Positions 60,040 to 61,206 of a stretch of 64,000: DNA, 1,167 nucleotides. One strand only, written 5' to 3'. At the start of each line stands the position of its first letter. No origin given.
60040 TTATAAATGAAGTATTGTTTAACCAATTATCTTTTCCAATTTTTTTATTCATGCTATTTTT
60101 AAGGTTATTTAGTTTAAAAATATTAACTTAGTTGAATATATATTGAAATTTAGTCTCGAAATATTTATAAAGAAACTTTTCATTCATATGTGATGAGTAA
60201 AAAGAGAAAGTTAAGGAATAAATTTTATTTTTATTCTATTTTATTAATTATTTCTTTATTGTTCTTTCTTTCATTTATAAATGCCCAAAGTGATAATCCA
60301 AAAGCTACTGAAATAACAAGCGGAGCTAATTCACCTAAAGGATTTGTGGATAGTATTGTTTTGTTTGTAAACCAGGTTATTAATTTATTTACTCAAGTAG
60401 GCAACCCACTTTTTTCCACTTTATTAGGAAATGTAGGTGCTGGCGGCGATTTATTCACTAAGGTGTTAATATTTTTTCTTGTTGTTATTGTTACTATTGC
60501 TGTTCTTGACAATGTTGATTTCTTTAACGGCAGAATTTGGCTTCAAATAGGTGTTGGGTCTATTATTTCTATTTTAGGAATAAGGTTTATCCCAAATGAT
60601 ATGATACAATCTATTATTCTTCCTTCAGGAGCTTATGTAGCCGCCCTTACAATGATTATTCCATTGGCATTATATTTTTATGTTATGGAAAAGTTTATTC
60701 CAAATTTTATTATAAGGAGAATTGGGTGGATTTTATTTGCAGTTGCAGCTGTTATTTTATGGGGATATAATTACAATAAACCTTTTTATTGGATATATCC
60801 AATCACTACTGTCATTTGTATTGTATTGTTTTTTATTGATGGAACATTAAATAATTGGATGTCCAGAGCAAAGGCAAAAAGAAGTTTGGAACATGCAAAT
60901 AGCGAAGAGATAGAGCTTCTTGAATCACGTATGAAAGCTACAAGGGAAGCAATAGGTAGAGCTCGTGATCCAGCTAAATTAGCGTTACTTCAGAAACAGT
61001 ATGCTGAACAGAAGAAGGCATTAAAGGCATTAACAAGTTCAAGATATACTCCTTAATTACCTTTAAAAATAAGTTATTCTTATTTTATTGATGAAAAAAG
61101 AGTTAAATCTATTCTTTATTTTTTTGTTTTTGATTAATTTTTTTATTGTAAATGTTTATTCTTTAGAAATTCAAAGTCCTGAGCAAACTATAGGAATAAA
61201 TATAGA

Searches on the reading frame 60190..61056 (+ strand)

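Call 76: search_protein_families(library=pfam, proteins=[window:60190-61056:+], max_evalue=0.01)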
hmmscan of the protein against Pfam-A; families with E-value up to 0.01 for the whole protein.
window:60190-61056:+ (288 aa): 1 family
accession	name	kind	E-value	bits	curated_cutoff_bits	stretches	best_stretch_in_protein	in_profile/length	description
PF06703.16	SPC25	-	0.0091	16.2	24.3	0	178-239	32-92/159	Microsomal signal peptidase 25 kDa subunit (SPC25)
